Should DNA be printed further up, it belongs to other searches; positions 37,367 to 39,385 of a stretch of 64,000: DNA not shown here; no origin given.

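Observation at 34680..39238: Two about 70%-identical ANL (AMP-dependent ligase) paralogs flanking an oppositely oriented Ca2+/Na+ antiporter gene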

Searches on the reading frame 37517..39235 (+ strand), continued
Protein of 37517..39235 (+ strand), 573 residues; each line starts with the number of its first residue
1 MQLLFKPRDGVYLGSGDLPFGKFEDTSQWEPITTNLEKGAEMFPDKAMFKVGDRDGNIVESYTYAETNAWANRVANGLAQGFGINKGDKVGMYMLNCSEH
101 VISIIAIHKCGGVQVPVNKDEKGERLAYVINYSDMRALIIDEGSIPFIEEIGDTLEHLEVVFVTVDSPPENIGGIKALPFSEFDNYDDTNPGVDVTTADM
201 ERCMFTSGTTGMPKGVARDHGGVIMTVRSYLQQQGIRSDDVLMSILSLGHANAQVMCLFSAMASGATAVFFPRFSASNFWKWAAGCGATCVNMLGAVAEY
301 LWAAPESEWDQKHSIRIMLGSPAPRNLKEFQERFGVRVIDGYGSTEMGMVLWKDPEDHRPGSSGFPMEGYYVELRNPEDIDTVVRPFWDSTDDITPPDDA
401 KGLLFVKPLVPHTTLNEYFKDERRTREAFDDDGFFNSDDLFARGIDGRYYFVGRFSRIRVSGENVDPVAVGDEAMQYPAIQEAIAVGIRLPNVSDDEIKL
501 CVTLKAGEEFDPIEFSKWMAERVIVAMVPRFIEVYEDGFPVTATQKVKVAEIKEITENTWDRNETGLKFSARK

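Call 57: list_cluster_members(proteins=[P0180, P0184, P0185, P0189, P0190, P0192, P0193, P0194, P0197, P0172])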
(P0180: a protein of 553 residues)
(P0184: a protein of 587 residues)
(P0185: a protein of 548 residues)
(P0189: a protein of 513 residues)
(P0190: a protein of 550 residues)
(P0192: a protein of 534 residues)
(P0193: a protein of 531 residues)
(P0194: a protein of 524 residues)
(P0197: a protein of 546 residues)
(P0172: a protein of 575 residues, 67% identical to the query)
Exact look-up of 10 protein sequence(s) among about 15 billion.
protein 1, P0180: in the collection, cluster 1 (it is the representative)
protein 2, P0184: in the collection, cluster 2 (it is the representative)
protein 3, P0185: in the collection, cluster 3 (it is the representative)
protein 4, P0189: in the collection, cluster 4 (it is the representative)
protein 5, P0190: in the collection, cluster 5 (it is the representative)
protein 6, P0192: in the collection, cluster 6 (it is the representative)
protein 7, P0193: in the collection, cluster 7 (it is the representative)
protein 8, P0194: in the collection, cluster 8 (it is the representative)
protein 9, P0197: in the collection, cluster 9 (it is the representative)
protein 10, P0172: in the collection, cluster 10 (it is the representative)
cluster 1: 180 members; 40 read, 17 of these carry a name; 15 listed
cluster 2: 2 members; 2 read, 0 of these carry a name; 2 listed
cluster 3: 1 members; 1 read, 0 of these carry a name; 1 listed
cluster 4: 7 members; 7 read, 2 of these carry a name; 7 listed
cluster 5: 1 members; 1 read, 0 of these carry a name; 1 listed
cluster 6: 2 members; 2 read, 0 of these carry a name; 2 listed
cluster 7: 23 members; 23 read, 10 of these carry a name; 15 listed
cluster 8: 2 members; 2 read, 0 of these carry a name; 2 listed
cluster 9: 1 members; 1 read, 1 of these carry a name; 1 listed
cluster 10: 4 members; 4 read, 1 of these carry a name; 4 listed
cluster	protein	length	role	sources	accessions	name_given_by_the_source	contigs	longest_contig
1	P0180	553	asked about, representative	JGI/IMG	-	-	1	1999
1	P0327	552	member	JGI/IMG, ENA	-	carnitine-CoA ligase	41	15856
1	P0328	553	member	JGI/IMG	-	carnitine-CoA ligase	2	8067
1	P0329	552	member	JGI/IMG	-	crotonobetaine/carnitine-CoA ligase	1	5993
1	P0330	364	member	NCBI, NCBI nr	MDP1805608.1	MAG: AMP-binding protein, partial [Acidimicrobiales bacterium] | AMP-binding protein [Acidimicrobiales bacterium]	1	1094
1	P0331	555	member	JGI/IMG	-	crotonobetaine/carnitine-CoA ligase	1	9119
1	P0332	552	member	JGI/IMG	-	crotonobetaine/carnitine-CoA ligase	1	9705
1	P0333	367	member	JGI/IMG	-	crotonobetaine/carnitine-CoA ligase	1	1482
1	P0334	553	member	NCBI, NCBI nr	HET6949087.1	MAG TPA: AMP-binding protein [Acidimicrobiales bacterium] | AMP-binding protein [Acidimicrobiales bacterium]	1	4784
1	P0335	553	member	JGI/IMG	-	crotonobetaine/carnitine-CoA ligase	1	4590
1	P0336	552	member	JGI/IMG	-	carnitine-CoA ligase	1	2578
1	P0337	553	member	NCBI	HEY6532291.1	MAG TPA: AMP-binding protein [Acidimicrobiales bacterium]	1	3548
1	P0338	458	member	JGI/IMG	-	crotonobetaine/carnitine-CoA ligase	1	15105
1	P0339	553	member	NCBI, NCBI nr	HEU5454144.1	MAG TPA: AMP-binding protein [Nocardioides sp.] | AMP-binding protein [Nocardioides sp.]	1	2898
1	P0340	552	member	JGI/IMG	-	carnitine-CoA ligase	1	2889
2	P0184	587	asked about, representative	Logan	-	-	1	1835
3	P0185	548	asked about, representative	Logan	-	-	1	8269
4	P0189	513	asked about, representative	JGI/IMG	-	-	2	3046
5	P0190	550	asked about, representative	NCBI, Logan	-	-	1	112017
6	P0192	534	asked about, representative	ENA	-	-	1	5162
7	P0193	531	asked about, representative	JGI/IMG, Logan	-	-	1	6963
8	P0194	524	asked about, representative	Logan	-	-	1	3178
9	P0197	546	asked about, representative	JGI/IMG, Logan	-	crotonobetaine/carnitine-CoA ligase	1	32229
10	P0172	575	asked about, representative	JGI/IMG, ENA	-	-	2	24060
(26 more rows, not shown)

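Call 58: search_protein_families(library=ncbifam, proteins=[P0180, P0184, P0185, P0189, P0190, P0192, P0193, P0194, P0195, P0197], max_evalue=1e-60)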
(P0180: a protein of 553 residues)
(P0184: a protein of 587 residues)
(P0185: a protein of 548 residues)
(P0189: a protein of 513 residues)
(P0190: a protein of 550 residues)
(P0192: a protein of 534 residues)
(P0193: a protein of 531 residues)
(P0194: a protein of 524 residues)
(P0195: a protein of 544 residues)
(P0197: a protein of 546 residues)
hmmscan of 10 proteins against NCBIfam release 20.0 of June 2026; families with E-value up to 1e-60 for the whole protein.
P0180 (553 aa): 8 families
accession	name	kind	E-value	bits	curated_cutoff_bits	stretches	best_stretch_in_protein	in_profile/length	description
NF004808.0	PRK06155.1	equivalog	5.4e-138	460.6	722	1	12-553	17-539/542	ATP-dependent acyl-CoA ligase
NF004837.0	PRK06187.1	subfamily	2.2e-102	343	476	1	14-535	6-521/531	long-chain-fatty-acid--CoA ligase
NF006134.1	PRK08279.1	equivalog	7.6e-83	279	625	0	10-344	38-364/605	long-chain-acyl-CoA synthetase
NF005947.1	PRK08008.1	equivalog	1.9e-77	261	651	1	43-532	38-517/518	crotonobetaine/carnitine-CoA ligase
NF006182.0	PRK08316.1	subfamily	2.8e-71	240.6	663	1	12-535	7-516/523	fatty acyl-CoA synthetase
NF005702.0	PRK07514.1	subfamily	3.1e-65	220.5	558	1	18-535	5-499/506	malonyl-CoA synthase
NF006181.0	PRK08314.1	subfamily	1.8e-64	218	705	1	17-535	25-553/563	long-chain-fatty-acid--CoA ligase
NF038342.1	FACL_FadD6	exception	4e-62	210.4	975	0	14-338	38-339/584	long-chain-acyl-CoA synthetase FadD6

P0184 (587 aa): 5 families
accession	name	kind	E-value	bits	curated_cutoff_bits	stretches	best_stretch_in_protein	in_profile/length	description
NF004808.0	PRK06155.1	equivalog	4.4e-115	385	722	1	19-581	13-536/542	ATP-dependent acyl-CoA ligase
NF004837.0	PRK06187.1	subfamily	2.5e-89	299.9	476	1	29-544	10-504/531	long-chain-fatty-acid--CoA ligase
NF005947.1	PRK08008.1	equivalog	3.2e-76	257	651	1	23-544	3-503/518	crotonobetaine/carnitine-CoA ligase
NF006134.1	PRK08279.1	equivalog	8.7e-75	252.4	625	1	27-570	44-570/605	long-chain-acyl-CoA synthetase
NF006182.0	PRK08316.1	subfamily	1.8e-69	234.6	663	1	27-544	11-499/523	fatty acyl-CoA synthetase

P0185 (548 aa): 15 families
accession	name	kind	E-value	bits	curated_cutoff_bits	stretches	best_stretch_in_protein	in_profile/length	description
NF004808.0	PRK06155.1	equivalog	2.6e-158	527.7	722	1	16-547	14-539/542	ATP-dependent acyl-CoA ligase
NF004837.0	PRK06187.1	subfamily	8e-106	354.4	476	1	27-530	12-522/531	long-chain-fatty-acid--CoA ligase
NF006182.0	PRK08316.1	subfamily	1.8e-84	284.1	663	1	19-529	7-516/523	fatty acyl-CoA synthetase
NF005947.1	PRK08008.1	equivalog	5.1e-83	279.4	651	1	51-526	39-517/518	crotonobetaine/carnitine-CoA ligase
NF006134.1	PRK08279.1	equivalog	1.1e-72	245.4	625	1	23-535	44-572/605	long-chain-acyl-CoA synthetase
NF006020.0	PRK08162.1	subfamily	1.3e-71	241.6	677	0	360-529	370-537/545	acyl-CoA synthetase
NF005801.1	PRK07656.1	equivalog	3.3e-71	240.4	657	1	25-527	3-500/500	FadD3 family acyl-CoA ligase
NF006181.0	PRK08314.1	subfamily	1.7e-69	234.5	705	1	21-529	22-553/563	long-chain-fatty-acid--CoA ligase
NF004114.0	PRK05605.1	equivalog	4.4e-69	233.3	766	0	163-529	199-568/575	long-chain-fatty-acid--CoA ligase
NF004797.0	PRK06145.1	equivalog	5.4e-65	219.6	850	1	33-528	12-493/499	acyl-CoA synthetase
NF005897.1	PRK07867.1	exception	1e-64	219.1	850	1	91-533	67-488/496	long-chain-fatty-acid--CoA ligase FadD17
NF004822.0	PRK06178.1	equivalog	8.1e-64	216.2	782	0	352-529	393-566/571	acyl-CoA synthetase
NF005702.0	PRK07514.1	subfamily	2.8e-63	214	558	1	28-529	8-499/506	malonyl-CoA synthase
NF052587.1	SterCoASynCasI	equivalog_domain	9.6e-62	209.2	900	1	77-532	55-510/550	steroid-22-oyl-CoA synthetase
NF009927.1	PRK13388.1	exception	7.7e-61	206.1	800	0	58-534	35-506/523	fatty-acid--CoA ligase FadD1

P0189 (513 aa): 39 families (the best 25 are shown)
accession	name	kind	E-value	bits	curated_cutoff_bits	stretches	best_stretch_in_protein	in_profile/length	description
NF004837.0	PRK06187.1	subfamily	9.9e-130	433.3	476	1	1-500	8-523/531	long-chain-fatty-acid--CoA ligase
NF004808.0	PRK06155.1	equivalog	1.1e-128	429.8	722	1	2-498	22-521/542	ATP-dependent acyl-CoA ligase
NF005947.1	PRK08008.1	equivalog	2.8e-114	382.5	651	1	25-496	36-518/518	crotonobetaine/carnitine-CoA ligase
NF006182.0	PRK08316.1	subfamily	3.8e-105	352.3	663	1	2-499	12-517/523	fatty acyl-CoA synthetase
NF005801.1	PRK07656.1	equivalog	1.9e-90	303.9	657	1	2-496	2-500/500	FadD3 family acyl-CoA ligase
NF005307.0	PRK06839.1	equivalog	1.5e-89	300.9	748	1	14-501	15-495/496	o-succinylbenzoate--CoA ligase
NF009233.0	PRK12583.1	subfamily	3.6e-88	296.4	832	1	2-499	19-550/558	fatty acid CoA ligase family protein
NF052269.1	Staph_lig_FadD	equivalog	1.9e-87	293.7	650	1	22-501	23-495/499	long-chain-fatty-acid--CoA ligase FadD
NF005702.0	PRK07514.1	subfamily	3e-87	293.1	558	1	6-499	8-500/506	malonyl-CoA synthase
NF002966.0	PRK03640.1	equivalog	2.5e-86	290.2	556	1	3-500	4-481/483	o-succinylbenzoate--CoA ligase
NF004758.0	PRK06087.1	equivalog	5.4e-85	285.8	736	1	2-497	25-533/548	medium-chain fatty-acid--CoA ligase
NF006020.0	PRK08162.1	subfamily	1.2e-82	278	677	0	348-501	388-540/545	acyl-CoA synthetase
NF005857.1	PRK07786.1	exception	2.1e-82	277.3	733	1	6-497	14-510/513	fatty-acid--CoA ligase FadD5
NF006181.0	PRK08314.1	subfamily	4.6e-82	276.1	705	1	11-500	34-555/563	long-chain-fatty-acid--CoA ligase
NF003313.0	PRK04319.1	equivalog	2.3e-81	273.8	729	1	24-498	72-560/574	acetate--CoA ligase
TIGR02262.1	benz_CoA_lig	subfamily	4.8e-78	263.1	375.25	1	3-498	6-508/508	benzoate-CoA ligase family protein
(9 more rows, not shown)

P0190 (550 aa): 16 families
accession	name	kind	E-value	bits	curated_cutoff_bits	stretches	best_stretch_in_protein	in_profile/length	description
NF004808.0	PRK06155.1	equivalog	7.4e-149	496.5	722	1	8-531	21-539/542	ATP-dependent acyl-CoA ligase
NF004837.0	PRK06187.1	subfamily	3e-105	352.5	476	1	9-513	9-521/531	long-chain-fatty-acid--CoA ligase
NF005947.1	PRK08008.1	equivalog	9.2e-92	308.3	651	1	32-510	36-517/518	crotonobetaine/carnitine-CoA ligase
NF006134.1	PRK08279.1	equivalog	1e-87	295.1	625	1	13-515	49-568/605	long-chain-acyl-CoA synthetase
NF006182.0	PRK08316.1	subfamily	1.8e-87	294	663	1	8-513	11-516/523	fatty acyl-CoA synthetase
NF004511.1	PRK05852.1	equivalog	6.8e-73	246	650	1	31-511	24-501/505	FadD7 family fatty acid--CoA ligase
NF005702.0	PRK07514.1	subfamily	7.1e-72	242.4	558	1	25-513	21-499/506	malonyl-CoA synthase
NF006020.0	PRK08162.1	subfamily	8e-71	239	677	0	31-322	42-333/545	acyl-CoA synthetase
TIGR03098.1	ligase_PEP_1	hypoth_equivalog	1.4e-67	228.3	592.35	1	11-512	3-516/517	acyl-CoA ligase (AMP-forming), exosortase A system-associated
NF009233.0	PRK12583.1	subfamily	2.9e-67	227.3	832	1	23-515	35-551/558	fatty acid CoA ligase family protein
NF004114.0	PRK05605.1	equivalog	1.9e-64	218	766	0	151-512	198-567/575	long-chain-fatty-acid--CoA ligase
NF005714.0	PRK07529.1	subfamily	1.2e-62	212.2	632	1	29-519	59-581/640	acyl-CoA synthetase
NF009071.0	PRK12406.1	subfamily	2.9e-62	210.7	701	1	29-513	8-501/510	acyl-CoA synthetase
NF005801.1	PRK07656.1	equivalog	5.2e-62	210.1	657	1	9-511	2-500/500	FadD3 family acyl-CoA ligase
TIGR02262.1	benz_CoA_lig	subfamily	1.4e-61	208.8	375.25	1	23-511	20-506/508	benzoate-CoA ligase family protein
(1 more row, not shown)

P0192 (534 aa): 36 families (the best 25 are shown)
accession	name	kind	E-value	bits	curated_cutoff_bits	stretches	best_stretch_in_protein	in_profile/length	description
NF004808.0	PRK06155.1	equivalog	4.8e-140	467.4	722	1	5-533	21-539/542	ATP-dependent acyl-CoA ligase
NF004837.0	PRK06187.1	subfamily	3.3e-123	411.8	476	1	4-514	7-520/531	long-chain-fatty-acid--CoA ligase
NF005947.1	PRK08008.1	equivalog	3.4e-106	355.9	651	1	6-512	8-517/518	crotonobetaine/carnitine-CoA ligase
NF006182.0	PRK08316.1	subfamily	1.2e-101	340.8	663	1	5-514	11-515/523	fatty acyl-CoA synthetase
NF006134.1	PRK08279.1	equivalog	4.4e-92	309.5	625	1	6-517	45-568/605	long-chain-acyl-CoA synthetase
NF009233.0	PRK12583.1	subfamily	3.4e-88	296.4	832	1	5-517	18-551/558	fatty acid CoA ligase family protein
NF005801.1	PRK07656.1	equivalog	5.3e-84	282.7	657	1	5-513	1-500/500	FadD3 family acyl-CoA ligase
NF002966.0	PRK03640.1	equivalog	6.5e-79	265.7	556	1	5-514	2-478/483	o-succinylbenzoate--CoA ligase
NF005307.0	PRK06839.1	equivalog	5.4e-78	262.8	748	1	10-514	7-491/496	o-succinylbenzoate--CoA ligase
NF052269.1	Staph_lig_FadD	equivalog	2.7e-77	260.2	650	1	9-514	4-491/499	long-chain-fatty-acid--CoA ligase FadD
NF006181.0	PRK08314.1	subfamily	4.2e-77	259.7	705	1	9-514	28-552/563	long-chain-fatty-acid--CoA ligase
NF004758.0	PRK06087.1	equivalog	5e-76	256.2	736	1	5-514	24-533/548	medium-chain fatty-acid--CoA ligase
NF047394.1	AcylCoAsynMbcS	equivalog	5.1e-75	253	850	1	21-515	27-519/525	acyl-CoA synthetase MbcS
NF006020.0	PRK08162.1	subfamily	4.5e-72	243.1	677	1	10-514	24-536/545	acyl-CoA synthetase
NF005702.0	PRK07514.1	subfamily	1.7e-71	241.1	558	1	11-514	9-498/506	malonyl-CoA synthase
TIGR02262.1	benz_CoA_lig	subfamily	8.7e-68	229.3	375.25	1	23-514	21-507/508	benzoate-CoA ligase family protein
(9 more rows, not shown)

P0193 (531 aa): 25 families
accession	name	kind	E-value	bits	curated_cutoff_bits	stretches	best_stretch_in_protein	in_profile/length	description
NF004808.0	PRK06155.1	equivalog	8.1e-146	486.4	722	1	9-516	21-525/542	ATP-dependent acyl-CoA ligase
NF004837.0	PRK06187.1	subfamily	5.2e-116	388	476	1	10-512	9-521/531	long-chain-fatty-acid--CoA ligase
NF005947.1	PRK08008.1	equivalog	1.2e-101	340.9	651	1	13-509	15-517/518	crotonobetaine/carnitine-CoA ligase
NF006182.0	PRK08316.1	subfamily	6.9e-86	288.8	663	1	11-503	13-507/523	fatty acyl-CoA synthetase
NF006134.1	PRK08279.1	equivalog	6.7e-81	272.6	625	1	7-515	42-569/605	long-chain-acyl-CoA synthetase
NF009233.0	PRK12583.1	subfamily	6e-76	256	832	1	10-514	22-551/558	fatty acid CoA ligase family protein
NF052269.1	Staph_lig_FadD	equivalog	7.3e-76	255.5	650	1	32-510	25-490/499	long-chain-fatty-acid--CoA ligase FadD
NF003313.0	PRK04319.1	equivalog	2.1e-75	254.1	729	1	30-515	70-563/574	acetate--CoA ligase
NF005307.0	PRK06839.1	equivalog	5.1e-74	249.7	748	1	13-508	6-488/496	o-succinylbenzoate--CoA ligase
NF006181.0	PRK08314.1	subfamily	1.7e-73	247.8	705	1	16-505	31-546/563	long-chain-fatty-acid--CoA ligase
NF002966.0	PRK03640.1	equivalog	2.4e-73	247.4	556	1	13-512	6-479/483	o-succinylbenzoate--CoA ligase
NF006572.0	PRK09088.1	equivalog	2.1e-71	241.1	696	1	22-512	17-486/491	acyl-CoA synthetase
NF005857.1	PRK07786.1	exception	5.3e-71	239.7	733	1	23-509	23-508/513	fatty-acid--CoA ligase FadD5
TIGR02262.1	benz_CoA_lig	subfamily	4.5e-70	236.8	375.25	1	16-511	11-507/508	benzoate-CoA ligase family protein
NF004114.0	PRK05605.1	equivalog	5.6e-69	233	766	0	164-503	216-559/575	long-chain-fatty-acid--CoA ligase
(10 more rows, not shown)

P0194 (524 aa): 24 families
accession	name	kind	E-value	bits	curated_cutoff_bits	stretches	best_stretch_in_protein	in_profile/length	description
NF004808.0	PRK06155.1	equivalog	1.2e-157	525.4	722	1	2-521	19-531/542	ATP-dependent acyl-CoA ligase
NF004837.0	PRK06187.1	subfamily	6.1e-110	368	476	1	4-510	8-520/531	long-chain-fatty-acid--CoA ligase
NF005947.1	PRK08008.1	equivalog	1.6e-106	357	651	1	3-509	6-518/518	crotonobetaine/carnitine-CoA ligase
NF006134.1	PRK08279.1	equivalog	3.8e-95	319.7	625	1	3-515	43-570/605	long-chain-acyl-CoA synthetase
NF006182.0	PRK08316.1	subfamily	3.7e-89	299.6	663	1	3-510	10-515/523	fatty acyl-CoA synthetase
NF009233.0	PRK12583.1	subfamily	9.3e-73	245.5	832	1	3-516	17-554/558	fatty acid CoA ligase family protein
NF005307.0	PRK06839.1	equivalog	1.4e-72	245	748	1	5-510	3-491/496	o-succinylbenzoate--CoA ligase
NF052269.1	Staph_lig_FadD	equivalog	3e-72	243.6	650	1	10-511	6-492/499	long-chain-fatty-acid--CoA ligase FadD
NF004758.0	PRK06087.1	equivalog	3.3e-72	243.6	736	1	3-510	23-533/548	medium-chain fatty-acid--CoA ligase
NF004114.0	PRK05605.1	equivalog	8.9e-71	238.9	766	0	148-510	196-567/575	long-chain-fatty-acid--CoA ligase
NF005801.1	PRK07656.1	equivalog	1.4e-70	238.4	657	1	5-509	2-500/500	FadD3 family acyl-CoA ligase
NF052587.1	SterCoASynCasI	equivalog_domain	5.9e-69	233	900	1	54-510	52-506/550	steroid-22-oyl-CoA synthetase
NF006181.0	PRK08314.1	subfamily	3.7e-68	230.1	705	1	8-511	28-553/563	long-chain-fatty-acid--CoA ligase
NF005702.0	PRK07514.1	subfamily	3.9e-67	226.7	558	1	9-511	8-499/506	malonyl-CoA synthase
NF004511.1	PRK05852.1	equivalog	4.1e-67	227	650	1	26-510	23-502/505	FadD7 family fatty acid--CoA ligase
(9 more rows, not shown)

P0195 (544 aa): 21 families
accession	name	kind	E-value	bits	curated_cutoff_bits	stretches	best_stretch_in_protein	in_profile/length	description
NF004808.0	PRK06155.1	equivalog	8.3e-162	539.2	722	1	9-543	16-539/542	ATP-dependent acyl-CoA ligase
NF004837.0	PRK06187.1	subfamily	1.3e-117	393.3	476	1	14-524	8-520/531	long-chain-fatty-acid--CoA ligase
NF005947.1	PRK08008.1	equivalog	3.2e-105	352.7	651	1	14-522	7-517/518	crotonobetaine/carnitine-CoA ligase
NF006182.0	PRK08316.1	subfamily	6.5e-93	312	663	1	13-524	10-515/523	fatty acyl-CoA synthetase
NF006134.1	PRK08279.1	equivalog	4.3e-88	296.4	625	1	12-335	42-364/605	long-chain-acyl-CoA synthetase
NF009233.0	PRK12583.1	subfamily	2.1e-77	260.8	832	1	38-528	44-552/558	fatty acid CoA ligase family protein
NF005702.0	PRK07514.1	subfamily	4.7e-74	249.6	558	1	32-524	21-498/506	malonyl-CoA synthase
NF005307.0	PRK06839.1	equivalog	8.1e-74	249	748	1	19-524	7-491/496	o-succinylbenzoate--CoA ligase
NF006181.0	PRK08314.1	subfamily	2.3e-71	240.8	705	1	10-523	20-551/563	long-chain-fatty-acid--CoA ligase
NF052269.1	Staph_lig_FadD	equivalog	1.3e-68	231.6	650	1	40-525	28-492/499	long-chain-fatty-acid--CoA ligase FadD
NF002966.0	PRK03640.1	equivalog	2.6e-67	227.5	556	0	161-524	121-478/483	o-succinylbenzoate--CoA ligase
NF004511.1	PRK05852.1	equivalog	4.1e-67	226.9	650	1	38-523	25-501/505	FadD7 family fatty acid--CoA ligase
NF004114.0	PRK05605.1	equivalog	1.2e-66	225.3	766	0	159-524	201-567/575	long-chain-fatty-acid--CoA ligase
TIGR03098.1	ligase_PEP_1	hypoth_equivalog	7.4e-66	222.7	592.35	1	17-524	3-516/517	acyl-CoA ligase (AMP-forming), exosortase A system-associated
NF005801.1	PRK07656.1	equivalog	2.2e-65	221.2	657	1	15-523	2-500/500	FadD3 family acyl-CoA ligase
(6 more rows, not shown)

P0197 (546 aa): 29 families (the best 25 are shown)
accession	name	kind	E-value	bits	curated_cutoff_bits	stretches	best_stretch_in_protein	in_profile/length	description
NF004808.0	PRK06155.1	equivalog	8.2e-172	572.2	722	1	16-541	15-537/542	ATP-dependent acyl-CoA ligase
NF004837.0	PRK06187.1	subfamily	2.5e-115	385.8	476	1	20-528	6-524/531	long-chain-fatty-acid--CoA ligase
NF006182.0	PRK08316.1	subfamily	2.5e-93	313.3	663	1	22-528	11-519/523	fatty acyl-CoA synthetase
NF005947.1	PRK08008.1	equivalog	1.1e-90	304.8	651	1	46-522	36-517/518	crotonobetaine/carnitine-CoA ligase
NF006134.1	PRK08279.1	equivalog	1.1e-86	291.7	625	1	17-531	39-572/605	long-chain-acyl-CoA synthetase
NF009233.0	PRK12583.1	subfamily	1.3e-76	258.2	832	1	17-527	13-551/558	fatty acid CoA ligase family protein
NF006181.0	PRK08314.1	subfamily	3.7e-73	246.7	705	1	25-530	27-558/563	long-chain-fatty-acid--CoA ligase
NF005702.0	PRK07514.1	subfamily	3.2e-72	243.5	558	1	33-527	14-501/506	malonyl-CoA synthase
NF005307.0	PRK06839.1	equivalog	9.3e-72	242.2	748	1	30-525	10-492/496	o-succinylbenzoate--CoA ligase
NF005857.1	PRK07786.1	exception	1.7e-69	234.7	733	1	31-525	18-511/513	fatty-acid--CoA ligase FadD5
NF006020.0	PRK08162.1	subfamily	1.2e-68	231.8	677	1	13-529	10-541/545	acyl-CoA synthetase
NF002966.0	PRK03640.1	equivalog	2.5e-68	230.8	556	1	28-526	8-480/483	o-succinylbenzoate--CoA ligase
NF006572.0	PRK09088.1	equivalog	2e-67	228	696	1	44-526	25-487/491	acyl-CoA synthetase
NF052587.1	SterCoASynCasI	equivalog_domain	9.9e-67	225.7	900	1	73-528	53-510/550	steroid-22-oyl-CoA synthetase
NF052269.1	Staph_lig_FadD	equivalog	3.3e-66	223.6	650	1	43-526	23-493/499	long-chain-fatty-acid--CoA ligase FadD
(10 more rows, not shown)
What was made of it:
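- Closest known: PRK06155-like 'ATP-dependent acyl-CoA ligases'. Same: The nearest outside representatives also fall here (call 58).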
